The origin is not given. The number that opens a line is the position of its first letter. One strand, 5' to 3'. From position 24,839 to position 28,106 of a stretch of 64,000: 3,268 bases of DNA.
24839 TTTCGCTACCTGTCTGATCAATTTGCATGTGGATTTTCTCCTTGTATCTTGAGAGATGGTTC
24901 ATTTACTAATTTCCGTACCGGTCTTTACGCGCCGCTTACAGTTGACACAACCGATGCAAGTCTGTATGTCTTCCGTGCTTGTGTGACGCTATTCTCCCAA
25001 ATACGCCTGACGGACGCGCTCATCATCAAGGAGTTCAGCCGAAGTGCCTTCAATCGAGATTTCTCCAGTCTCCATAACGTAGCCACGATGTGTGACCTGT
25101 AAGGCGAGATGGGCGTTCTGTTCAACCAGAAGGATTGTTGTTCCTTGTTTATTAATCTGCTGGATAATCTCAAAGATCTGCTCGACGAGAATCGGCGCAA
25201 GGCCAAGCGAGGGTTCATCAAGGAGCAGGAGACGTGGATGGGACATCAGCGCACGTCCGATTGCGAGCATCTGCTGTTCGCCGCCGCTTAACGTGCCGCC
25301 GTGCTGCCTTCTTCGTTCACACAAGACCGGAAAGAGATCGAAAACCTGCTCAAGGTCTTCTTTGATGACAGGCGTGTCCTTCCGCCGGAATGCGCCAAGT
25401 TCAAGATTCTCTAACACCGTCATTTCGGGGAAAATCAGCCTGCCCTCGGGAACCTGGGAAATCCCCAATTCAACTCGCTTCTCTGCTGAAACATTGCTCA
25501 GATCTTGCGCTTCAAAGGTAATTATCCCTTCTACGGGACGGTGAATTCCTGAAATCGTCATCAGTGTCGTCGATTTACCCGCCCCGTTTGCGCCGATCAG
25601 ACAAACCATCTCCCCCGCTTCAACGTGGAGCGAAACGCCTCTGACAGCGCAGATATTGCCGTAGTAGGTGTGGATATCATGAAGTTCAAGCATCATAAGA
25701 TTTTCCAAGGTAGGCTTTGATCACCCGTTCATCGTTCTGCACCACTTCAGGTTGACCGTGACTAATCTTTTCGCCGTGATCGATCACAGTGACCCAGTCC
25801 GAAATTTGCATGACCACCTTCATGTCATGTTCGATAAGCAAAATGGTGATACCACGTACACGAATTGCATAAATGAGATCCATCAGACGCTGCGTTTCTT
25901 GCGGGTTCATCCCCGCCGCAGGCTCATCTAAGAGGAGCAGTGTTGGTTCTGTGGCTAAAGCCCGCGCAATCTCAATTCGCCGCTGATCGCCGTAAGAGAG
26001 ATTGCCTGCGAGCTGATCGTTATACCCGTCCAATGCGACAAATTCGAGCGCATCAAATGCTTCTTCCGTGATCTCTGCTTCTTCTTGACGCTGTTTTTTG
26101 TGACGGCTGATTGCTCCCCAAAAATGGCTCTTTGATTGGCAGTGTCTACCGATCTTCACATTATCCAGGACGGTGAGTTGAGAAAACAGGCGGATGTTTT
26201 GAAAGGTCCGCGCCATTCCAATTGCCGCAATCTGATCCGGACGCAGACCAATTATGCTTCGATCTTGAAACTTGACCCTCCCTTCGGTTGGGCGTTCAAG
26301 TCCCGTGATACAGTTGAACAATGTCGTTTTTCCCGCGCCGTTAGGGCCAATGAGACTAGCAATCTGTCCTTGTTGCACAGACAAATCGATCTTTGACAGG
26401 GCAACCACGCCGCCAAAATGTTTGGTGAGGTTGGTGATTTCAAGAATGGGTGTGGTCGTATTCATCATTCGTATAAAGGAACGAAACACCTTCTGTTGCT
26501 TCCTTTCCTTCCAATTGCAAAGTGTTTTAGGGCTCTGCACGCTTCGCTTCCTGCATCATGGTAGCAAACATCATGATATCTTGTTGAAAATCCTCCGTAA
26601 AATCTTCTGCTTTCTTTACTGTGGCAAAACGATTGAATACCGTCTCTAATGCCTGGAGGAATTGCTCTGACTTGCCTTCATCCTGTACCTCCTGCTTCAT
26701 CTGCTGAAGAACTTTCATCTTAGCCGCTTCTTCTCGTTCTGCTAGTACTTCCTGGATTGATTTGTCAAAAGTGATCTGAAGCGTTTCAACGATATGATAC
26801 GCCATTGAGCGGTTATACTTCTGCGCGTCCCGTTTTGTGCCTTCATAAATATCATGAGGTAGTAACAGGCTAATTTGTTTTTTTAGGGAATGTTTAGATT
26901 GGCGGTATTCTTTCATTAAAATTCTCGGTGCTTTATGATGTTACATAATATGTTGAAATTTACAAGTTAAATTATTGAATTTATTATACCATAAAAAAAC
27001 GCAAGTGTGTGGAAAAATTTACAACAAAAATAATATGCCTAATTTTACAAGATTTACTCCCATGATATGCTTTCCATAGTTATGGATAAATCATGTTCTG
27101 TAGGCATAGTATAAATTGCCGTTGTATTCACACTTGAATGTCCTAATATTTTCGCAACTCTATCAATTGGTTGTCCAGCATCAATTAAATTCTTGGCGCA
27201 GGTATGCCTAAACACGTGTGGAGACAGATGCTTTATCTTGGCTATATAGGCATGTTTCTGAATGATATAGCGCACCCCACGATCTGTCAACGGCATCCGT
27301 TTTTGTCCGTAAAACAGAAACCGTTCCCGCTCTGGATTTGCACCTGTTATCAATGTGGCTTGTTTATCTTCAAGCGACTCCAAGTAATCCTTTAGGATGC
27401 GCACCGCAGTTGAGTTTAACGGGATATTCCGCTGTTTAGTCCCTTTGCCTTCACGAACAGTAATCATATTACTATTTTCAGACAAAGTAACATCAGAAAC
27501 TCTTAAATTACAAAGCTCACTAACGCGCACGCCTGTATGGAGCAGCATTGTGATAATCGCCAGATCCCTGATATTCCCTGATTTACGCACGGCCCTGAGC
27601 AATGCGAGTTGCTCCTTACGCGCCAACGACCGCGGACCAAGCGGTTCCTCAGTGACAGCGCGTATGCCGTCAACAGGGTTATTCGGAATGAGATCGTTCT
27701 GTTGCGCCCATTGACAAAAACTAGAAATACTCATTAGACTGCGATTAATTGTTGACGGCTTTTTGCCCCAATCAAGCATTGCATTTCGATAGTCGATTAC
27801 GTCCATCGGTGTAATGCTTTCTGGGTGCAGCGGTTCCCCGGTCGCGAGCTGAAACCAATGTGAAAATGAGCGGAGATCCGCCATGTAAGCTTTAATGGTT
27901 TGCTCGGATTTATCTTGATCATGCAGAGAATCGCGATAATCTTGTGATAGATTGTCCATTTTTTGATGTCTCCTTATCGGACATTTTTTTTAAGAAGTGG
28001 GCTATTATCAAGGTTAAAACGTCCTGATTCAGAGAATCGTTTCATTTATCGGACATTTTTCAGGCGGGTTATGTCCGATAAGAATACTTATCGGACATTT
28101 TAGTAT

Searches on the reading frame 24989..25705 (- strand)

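Call 40: search_protein_families(library=pfam, proteins=[window:24989-25705:-], max_evalue=0.0001)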
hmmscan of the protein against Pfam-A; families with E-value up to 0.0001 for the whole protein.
window:24989-25705:- (238 aa): 3 families
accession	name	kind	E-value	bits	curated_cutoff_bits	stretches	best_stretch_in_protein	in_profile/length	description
PF00005.33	ABC_tran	-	2.8e-31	109.4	25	1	22-166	2-136/137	ABC transporter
PF13304.12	AAA_21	-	4.9e-10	40.4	27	0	34-83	2-63/304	AAA domain, putative AbiEii toxin, Type IV TA system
PF12399.14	BCA_ABC_TP_C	-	1.9e-05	24.6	25.5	1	219-238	5-24/27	Branched-chain amino acid ATP-binding cassette transporter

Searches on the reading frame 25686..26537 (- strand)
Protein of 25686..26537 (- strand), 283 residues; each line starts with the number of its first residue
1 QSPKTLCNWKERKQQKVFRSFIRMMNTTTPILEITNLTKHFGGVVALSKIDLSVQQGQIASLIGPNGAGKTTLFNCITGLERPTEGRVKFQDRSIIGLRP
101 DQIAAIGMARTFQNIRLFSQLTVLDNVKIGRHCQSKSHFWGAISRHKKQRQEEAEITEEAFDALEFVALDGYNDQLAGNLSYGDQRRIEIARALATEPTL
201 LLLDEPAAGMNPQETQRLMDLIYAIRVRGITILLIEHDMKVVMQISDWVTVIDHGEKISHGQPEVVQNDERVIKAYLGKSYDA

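Call 40: search_protein_families(library=pfam, proteins=[window:25686-26537:-], max_evalue=0.0001)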
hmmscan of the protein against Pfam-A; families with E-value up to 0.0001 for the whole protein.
window:25686-26537:- (283 aa): 4 families
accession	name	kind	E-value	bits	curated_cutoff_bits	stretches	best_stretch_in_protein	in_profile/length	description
PF00005.33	ABC_tran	-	7.9e-33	114.4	25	1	47-207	1-136/137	ABC transporter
PF13304.12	AAA_21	-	1.1e-11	45.9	27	0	158-234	220-295/304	AAA domain, putative AbiEii toxin, Type IV TA system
PF12399.14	BCA_ABC_TP_C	-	2.9e-09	36.8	25.5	1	256-280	1-25/27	Branched-chain amino acid ATP-binding cassette transporter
PF13476.12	AAA_23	-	6.4e-05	24.1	27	1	48-78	13-40/201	AAA domain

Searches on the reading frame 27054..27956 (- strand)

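Call 40: search_protein_families(library=pfam, proteins=[window:27054-27956:-], max_evalue=0.0001)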
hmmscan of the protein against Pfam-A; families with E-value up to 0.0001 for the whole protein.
window:27054-27956:- (300 aa): 3 families
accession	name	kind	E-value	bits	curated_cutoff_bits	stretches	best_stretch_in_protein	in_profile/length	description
PF00589.27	Phage_integrase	-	1.1e-38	133.2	27.1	1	111-285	3-168/172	Phage integrase family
PF02899.23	Phage_int_SAM_1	-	3.7e-09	37.2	22.3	1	7-85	4-80/83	Phage integrase, N-terminal SAM-like domain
PF13495.12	Phage_int_SAM_4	-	1.9e-08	35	27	1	5-89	3-83/85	Phage integrase, N-terminal SAM-like domain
